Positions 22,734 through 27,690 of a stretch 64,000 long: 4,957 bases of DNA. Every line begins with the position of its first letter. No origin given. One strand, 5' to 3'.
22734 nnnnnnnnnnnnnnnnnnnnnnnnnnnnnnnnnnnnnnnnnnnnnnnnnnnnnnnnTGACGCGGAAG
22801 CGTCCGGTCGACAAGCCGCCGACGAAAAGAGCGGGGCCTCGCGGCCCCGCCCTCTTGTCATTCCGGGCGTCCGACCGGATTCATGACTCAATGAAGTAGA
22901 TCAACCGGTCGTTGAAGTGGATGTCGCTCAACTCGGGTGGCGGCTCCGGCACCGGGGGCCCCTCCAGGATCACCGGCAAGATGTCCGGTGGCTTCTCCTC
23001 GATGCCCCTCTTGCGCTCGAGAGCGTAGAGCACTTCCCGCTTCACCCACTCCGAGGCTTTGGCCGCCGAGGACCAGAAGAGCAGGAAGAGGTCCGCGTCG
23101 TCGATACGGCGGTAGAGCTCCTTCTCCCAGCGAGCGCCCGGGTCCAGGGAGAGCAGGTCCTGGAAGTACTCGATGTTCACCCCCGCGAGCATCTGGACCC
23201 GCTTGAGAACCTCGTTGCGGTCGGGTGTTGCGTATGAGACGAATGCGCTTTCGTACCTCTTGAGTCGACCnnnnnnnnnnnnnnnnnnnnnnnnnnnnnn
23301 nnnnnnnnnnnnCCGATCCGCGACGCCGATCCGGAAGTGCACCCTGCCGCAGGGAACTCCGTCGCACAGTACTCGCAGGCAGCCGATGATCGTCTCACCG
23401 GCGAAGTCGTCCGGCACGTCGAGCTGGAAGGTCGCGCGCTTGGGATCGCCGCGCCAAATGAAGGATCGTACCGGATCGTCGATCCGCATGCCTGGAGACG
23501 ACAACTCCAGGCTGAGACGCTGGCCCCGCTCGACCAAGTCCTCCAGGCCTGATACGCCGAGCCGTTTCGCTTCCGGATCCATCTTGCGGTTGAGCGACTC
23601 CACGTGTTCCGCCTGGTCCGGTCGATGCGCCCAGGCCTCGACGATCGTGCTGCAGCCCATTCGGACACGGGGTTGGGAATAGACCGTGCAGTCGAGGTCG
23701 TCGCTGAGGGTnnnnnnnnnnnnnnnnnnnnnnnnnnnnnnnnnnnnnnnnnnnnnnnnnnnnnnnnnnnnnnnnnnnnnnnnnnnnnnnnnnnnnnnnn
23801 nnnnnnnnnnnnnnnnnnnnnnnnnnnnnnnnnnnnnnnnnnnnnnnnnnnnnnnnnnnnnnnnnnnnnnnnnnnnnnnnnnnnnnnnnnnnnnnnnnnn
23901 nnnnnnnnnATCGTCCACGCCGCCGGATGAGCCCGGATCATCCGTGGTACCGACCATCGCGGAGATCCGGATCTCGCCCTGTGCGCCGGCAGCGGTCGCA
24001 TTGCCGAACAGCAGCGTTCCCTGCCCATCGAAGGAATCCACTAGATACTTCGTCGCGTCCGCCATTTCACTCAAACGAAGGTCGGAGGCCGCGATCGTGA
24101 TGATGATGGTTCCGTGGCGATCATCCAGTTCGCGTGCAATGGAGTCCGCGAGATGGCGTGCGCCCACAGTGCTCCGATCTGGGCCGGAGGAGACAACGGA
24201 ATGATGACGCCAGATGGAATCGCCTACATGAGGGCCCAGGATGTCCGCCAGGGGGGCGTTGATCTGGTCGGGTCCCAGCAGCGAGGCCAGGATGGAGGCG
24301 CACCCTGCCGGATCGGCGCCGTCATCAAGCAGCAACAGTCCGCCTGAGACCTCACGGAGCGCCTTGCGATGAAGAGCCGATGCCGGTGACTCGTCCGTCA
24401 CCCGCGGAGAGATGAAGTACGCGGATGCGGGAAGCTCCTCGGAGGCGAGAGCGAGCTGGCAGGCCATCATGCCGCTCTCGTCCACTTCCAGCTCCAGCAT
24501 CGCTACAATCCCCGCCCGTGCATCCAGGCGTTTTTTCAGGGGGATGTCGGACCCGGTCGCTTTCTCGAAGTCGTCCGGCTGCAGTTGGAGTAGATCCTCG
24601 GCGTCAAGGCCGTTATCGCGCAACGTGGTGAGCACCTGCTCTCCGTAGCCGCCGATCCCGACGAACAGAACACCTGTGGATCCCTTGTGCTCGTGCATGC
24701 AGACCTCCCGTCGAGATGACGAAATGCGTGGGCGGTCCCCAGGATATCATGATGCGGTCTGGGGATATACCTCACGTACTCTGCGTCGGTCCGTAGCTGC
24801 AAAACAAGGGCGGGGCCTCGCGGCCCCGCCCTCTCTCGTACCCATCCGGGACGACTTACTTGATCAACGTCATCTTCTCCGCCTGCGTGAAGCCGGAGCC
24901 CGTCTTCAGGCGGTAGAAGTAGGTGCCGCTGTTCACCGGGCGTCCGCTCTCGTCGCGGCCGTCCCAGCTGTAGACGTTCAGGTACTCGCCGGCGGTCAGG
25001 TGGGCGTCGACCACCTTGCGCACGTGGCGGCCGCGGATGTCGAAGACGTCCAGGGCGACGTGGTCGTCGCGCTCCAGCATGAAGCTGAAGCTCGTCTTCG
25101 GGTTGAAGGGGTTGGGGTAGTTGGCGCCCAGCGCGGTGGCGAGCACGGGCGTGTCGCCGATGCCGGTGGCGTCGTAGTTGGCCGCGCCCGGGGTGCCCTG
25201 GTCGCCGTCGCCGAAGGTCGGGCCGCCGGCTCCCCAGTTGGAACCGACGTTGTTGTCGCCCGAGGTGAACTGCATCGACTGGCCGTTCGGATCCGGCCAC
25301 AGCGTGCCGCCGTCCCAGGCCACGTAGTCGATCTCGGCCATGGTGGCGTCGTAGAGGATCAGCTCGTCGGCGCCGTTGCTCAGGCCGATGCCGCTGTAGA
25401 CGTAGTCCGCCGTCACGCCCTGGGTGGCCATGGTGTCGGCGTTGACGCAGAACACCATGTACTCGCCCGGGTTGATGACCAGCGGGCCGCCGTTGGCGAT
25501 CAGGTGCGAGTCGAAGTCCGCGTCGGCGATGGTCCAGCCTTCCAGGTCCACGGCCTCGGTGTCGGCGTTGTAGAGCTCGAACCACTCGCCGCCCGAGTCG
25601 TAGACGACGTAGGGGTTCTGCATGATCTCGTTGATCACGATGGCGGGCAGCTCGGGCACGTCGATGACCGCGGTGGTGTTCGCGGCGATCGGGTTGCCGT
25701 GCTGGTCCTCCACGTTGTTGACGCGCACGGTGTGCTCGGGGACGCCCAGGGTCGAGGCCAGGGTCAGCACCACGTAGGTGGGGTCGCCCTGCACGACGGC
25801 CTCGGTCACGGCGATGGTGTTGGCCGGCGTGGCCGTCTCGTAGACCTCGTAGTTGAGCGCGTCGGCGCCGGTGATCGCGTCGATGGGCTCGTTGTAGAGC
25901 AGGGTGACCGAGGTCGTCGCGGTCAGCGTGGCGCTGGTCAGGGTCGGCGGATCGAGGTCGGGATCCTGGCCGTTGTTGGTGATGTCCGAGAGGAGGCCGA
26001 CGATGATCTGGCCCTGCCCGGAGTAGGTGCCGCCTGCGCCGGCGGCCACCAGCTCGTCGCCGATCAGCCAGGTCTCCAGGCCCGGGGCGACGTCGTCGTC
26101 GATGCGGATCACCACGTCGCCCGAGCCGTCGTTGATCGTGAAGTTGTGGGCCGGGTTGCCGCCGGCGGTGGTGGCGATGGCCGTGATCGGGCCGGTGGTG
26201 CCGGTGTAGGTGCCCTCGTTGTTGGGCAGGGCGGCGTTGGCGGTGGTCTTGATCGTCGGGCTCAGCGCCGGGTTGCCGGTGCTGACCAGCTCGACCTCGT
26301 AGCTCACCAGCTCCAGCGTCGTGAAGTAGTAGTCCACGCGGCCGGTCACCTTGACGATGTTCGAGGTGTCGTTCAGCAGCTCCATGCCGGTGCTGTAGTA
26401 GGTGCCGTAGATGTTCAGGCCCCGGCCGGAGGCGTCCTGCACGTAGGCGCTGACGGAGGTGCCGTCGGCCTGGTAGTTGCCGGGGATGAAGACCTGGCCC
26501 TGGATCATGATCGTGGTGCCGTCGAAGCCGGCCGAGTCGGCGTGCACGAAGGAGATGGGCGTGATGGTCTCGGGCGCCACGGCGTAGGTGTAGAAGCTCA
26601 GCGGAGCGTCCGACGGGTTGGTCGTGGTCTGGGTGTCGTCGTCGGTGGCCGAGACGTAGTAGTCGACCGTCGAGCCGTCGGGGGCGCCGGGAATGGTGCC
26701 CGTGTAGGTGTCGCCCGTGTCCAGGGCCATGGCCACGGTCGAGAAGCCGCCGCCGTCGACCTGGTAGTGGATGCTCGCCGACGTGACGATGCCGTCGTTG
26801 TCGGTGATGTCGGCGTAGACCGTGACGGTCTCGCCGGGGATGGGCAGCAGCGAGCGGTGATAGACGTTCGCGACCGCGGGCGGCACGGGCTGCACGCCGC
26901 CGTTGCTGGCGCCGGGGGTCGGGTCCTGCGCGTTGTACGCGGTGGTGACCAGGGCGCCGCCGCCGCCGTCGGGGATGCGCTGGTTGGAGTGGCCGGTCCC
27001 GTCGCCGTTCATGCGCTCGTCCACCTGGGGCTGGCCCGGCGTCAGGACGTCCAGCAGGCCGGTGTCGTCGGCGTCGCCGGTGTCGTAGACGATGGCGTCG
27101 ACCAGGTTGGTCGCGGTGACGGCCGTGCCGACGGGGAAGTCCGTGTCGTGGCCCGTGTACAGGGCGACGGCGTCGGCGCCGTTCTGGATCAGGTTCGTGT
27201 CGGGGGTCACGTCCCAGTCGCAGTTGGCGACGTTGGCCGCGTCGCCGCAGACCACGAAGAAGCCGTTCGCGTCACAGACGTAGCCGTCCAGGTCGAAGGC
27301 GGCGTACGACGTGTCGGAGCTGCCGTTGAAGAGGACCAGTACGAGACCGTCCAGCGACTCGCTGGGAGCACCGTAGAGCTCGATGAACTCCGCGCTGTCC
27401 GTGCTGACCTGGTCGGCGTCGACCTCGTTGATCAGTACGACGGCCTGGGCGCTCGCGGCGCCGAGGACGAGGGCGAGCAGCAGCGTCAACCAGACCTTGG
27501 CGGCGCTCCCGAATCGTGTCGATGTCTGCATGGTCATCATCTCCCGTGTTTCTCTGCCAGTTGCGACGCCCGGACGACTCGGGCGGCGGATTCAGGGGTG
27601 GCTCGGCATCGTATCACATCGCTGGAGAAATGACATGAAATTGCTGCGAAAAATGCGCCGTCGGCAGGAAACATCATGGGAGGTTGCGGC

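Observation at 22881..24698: Degenerate FtsZ/tubulin-like domain fused to a C-terminal TIR domain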

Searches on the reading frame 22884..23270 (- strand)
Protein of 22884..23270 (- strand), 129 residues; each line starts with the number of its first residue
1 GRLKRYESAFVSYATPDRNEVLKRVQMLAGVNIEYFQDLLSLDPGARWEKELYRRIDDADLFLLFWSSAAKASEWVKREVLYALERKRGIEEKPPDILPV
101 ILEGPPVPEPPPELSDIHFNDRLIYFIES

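Call 62: search_solved_structures(query=window:22884-23270:-, max_evalue=0.01, show_alignments=3)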
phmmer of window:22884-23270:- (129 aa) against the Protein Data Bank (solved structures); distinct sequences matched with E-value up to 0.01: 9.
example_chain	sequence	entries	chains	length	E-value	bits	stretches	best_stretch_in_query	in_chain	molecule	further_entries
9m0n_A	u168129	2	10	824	2.3e-06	30.7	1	9-103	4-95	Tetratricopeptide repeat protein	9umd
8qlo_A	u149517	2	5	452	5.7e-05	26.2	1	8-116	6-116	Toll/interleukin-1 receptor domain-containing protein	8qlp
8fex_A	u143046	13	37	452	9.6e-05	25.5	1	9-100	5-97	TIR-APAZ | TIR domain-containing protein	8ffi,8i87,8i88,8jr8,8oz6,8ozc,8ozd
8sp0_A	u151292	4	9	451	0.00011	25.3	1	9-100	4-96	TIR-APAZ | TIR domain-containing protein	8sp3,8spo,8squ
8j7s_B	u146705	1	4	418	0.00015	24.9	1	9-100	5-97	TIR domain-containing protein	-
8j8h_B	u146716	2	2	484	0.00087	22.4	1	7-99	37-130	TIR domain-containing protein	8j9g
8ifk_A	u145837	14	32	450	0.0013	21.9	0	9-93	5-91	TIR domain-containing protein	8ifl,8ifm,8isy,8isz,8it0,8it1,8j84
8z92_E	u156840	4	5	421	0.0013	21.8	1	9-93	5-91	TIR domain-containing protein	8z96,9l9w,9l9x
8u7b_B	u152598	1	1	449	0.0013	21.8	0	9-93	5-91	TIR domain-containing protein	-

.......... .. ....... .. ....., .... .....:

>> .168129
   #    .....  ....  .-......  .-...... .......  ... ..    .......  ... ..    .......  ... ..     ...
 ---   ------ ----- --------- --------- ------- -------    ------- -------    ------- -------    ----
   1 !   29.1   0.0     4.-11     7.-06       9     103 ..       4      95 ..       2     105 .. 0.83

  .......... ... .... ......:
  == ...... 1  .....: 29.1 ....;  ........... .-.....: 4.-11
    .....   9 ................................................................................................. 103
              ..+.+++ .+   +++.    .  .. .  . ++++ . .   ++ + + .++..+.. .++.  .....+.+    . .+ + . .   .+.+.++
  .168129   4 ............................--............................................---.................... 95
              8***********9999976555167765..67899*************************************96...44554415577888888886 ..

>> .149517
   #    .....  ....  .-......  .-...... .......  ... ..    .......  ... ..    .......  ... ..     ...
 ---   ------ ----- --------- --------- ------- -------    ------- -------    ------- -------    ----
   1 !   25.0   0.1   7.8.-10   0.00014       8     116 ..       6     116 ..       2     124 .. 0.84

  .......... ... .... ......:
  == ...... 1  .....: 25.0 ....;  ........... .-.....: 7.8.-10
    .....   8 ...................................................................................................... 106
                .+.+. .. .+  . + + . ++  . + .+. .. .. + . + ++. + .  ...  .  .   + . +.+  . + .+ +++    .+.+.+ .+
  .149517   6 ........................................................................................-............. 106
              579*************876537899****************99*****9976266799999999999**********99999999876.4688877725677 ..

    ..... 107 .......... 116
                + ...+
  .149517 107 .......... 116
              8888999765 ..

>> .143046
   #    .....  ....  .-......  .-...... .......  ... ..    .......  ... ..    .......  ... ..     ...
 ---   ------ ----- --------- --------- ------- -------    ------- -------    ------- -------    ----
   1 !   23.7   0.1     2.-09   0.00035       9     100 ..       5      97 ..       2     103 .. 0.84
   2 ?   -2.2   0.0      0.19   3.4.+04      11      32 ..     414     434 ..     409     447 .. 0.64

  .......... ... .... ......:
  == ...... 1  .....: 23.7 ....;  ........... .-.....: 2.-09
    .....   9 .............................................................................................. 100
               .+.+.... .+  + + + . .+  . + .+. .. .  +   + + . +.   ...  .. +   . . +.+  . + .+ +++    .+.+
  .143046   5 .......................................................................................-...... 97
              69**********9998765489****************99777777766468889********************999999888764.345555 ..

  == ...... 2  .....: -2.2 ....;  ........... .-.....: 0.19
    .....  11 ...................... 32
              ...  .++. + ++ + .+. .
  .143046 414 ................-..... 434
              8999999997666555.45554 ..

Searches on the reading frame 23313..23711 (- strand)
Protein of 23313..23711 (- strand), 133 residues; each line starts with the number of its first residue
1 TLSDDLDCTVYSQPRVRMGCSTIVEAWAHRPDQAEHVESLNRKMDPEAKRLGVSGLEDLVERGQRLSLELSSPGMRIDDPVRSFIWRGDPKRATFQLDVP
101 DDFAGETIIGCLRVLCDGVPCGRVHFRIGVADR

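Call 63: predict_structure(alignment_id=A7)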
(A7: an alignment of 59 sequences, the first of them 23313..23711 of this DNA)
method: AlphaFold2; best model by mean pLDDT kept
length: 133 residues; sequences in the alignment: 59
mean_pLDDT: 97.2   pTM: 0.90
mean pLDDT of the five models: 97.2, 97.1, 97.0, 96.8, 96.7
residues with pLDDT >= 90: 129; 70-90: 2; 50-70: 2; < 50: 0
segments of 3 or more residues with pLDDT < 50: none
pLDDT, mean of each block of 10 residues (from residue 1): 93 98 98 98 98 98 98 98 98 98 97 98 98 81
secondary structure, 60 per line:
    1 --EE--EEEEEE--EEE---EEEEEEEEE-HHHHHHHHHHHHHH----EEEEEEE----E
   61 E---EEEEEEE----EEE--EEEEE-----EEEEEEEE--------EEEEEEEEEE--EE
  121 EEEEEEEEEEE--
elements in order: E7-12 E15-17 E21-29 H31-44 E49-55 E65-71 E76-78 E81-85 E91-98 E107-116 E119-131

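Call 65: fold_search(model_id=the predicted structure, library=pdb)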
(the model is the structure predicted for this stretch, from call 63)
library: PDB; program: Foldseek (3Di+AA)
matches with E <= 10: 1631; with E <= 0.001: 1
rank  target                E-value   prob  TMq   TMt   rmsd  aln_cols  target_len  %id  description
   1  7e1y_A                2.4e-04  1.00  0.56  0.15   3.5       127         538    9  Staphylothermus marinus amylopullulanase -SmApu (released 2022-02-09)
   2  7crw_B                1.1e-03  1.00  0.53  0.53   4.2       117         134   12  Cryo-EM structure of rNLRP1-rDPP9 complex (released 2021-03-24)
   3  2ber                  1.2e-03  1.00  0.53  0.13   5.6       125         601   10  Y370G Active Site Mutant of the Sialidase from Micromonospora viridifaciens in complex with beta-Neu5Ac (sialic acid). (released 2005-04-04)
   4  7dco_D                1.2e-03  1.00  0.55  0.05   9.7       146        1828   14  Cryo-EM structure of the activated spliceosome (Bact complex) at an atomic resolution of 2.5 angstrom (released 2021-03-17)
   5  1wcq_A                1.4e-03  1.00  0.51  0.13   5.7       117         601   10  Mutagenesis of the Nucleophilic Tyrosine in a Bacterial Sialidase to Phenylalanine. (released 2005-10-12)
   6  8cs9_X                1.5e-03  1.00  0.53  0.12   7.3       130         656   11  Composite reconstruction of Class 1 of the erythrocyte ankyrin-1 complex (released 2022-07-20)
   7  7crv_D                1.7e-03  1.00  0.56  0.52   4.3       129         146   12  Crystal structure of rNLRP1-FIIND (released 2021-03-24)
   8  8k2i_B                1.7e-03  1.00  0.54  0.15   8.1       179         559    9  Crystal structure of Group 2 Oligosaccharide/Monosaccharide-releasing beta-N-acetylhexosaminidase NgaAt from Arabidops (released 2024-04-24)
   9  5m5p_A                1.8e-03  1.00  0.55  0.05  10.9       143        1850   12  S. cerevisiae spliceosomal helicase Brr2 (271-end) in complex with the Jab/MPN domain of S. cerevisiae Prp8 (released 2016-12-07)
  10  1m1s                  1.8e-03  1.00  0.44  0.51   4.1       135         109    7  Structure of WR4, a C.elegans MSP family member (released 2003-07-29)
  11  8k2h_A                2.0e-03  1.00  0.52  0.14   8.2       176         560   10  Crystal structure of Group 2Oligosaccharide/Monosaccharide-releasing beta-N-acetylhexosaminidase NgaAt from Arabidopsi (released 2024-04-24)
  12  1w8o_A                2.1e-03  1.00  0.53  0.13   5.6       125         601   10  Contribution of the Active Site Aspartic Acid to Catalysis in the Bacterial Neuraminidase from Micromonospora viridifa (released 2004-09-29)
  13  9fyn                  2.2e-03  1.00  0.56  0.12   3.5       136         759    9  Lacto-N-biosidase from Trueperella pyogenes (released 2024-10-09)
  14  7sqc_2A               2.3e-03  1.00  0.51  0.11   3.2       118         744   10  Ciliary C1 central pair apparatus isolated from Chlamydomonas reinhardtii (released 2022-04-13)
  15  7sqc_2B               2.3e-03  1.00  0.50  0.10   3.1       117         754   10  Ciliary C1 central pair apparatus isolated from Chlamydomonas reinhardtii (released 2022-04-13)
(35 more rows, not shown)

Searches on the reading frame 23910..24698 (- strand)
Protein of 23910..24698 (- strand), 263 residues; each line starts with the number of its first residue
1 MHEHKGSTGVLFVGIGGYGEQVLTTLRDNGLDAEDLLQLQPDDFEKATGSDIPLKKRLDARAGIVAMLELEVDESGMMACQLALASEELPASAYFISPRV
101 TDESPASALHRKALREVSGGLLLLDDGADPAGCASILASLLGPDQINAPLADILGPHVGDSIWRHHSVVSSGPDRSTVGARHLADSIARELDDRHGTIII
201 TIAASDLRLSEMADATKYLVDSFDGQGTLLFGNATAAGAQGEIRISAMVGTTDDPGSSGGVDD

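Call 39: find_related_loci(query=A5, collection=genome_contigs, flank=10000)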
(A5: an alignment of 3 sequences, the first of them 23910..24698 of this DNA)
Query A5 (263 aa) in genome_contigs; peptide patterns used: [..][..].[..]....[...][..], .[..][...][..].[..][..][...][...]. (x = any residue, [..] = any of these).
40 stretches matched a pattern, but none encodes a relative of the query by tblastn (E <= 1e-3).

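Call 87: find_related_loci(query=A5, collection=viral_contigs, flank=5000)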
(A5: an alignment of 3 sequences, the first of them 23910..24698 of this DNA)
Query A5 (263 aa) in viral_contigs; peptide patterns used: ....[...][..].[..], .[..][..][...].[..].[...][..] (x = any residue, [..] = any of these).
227 stretches matched a pattern, but none encodes a relative of the query by tblastn (E <= 1e-3).

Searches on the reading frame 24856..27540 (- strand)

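Call 3: search_protein_families(library=pfam, proteins=[window:24856-27540:-], max_evalue=1)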
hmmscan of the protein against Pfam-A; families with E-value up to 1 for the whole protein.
window:24856-27540:- (894 aa): 6 families
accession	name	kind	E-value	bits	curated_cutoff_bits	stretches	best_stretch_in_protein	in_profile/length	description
PF00932.25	LTD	-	8.3e-24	84.5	34.3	2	632-742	6-107/109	Lamin Tail Domain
PF13860.13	FlgD_ig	-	9.3e-07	29.2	27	1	817-880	11-75/79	FlgD Ig-like domain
PF22184.2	CBM_56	-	2.8e-06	27.9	27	1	251-307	20-75/75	Carbohydrate binding module family 56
PF13585.12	CHU_C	-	0.0017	18.9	27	1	826-882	27-74/86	CHU_C Type IX secretion signal domain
PF18962.6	Por_Secre_tail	-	0.0025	18.5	27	1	808-889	2-72/75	Secretion system C-terminal sorting domain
PF01336.31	tRNA_anti-codon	-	0.2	12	27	0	394-418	49-74/75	OB-fold nucleic acid binding domain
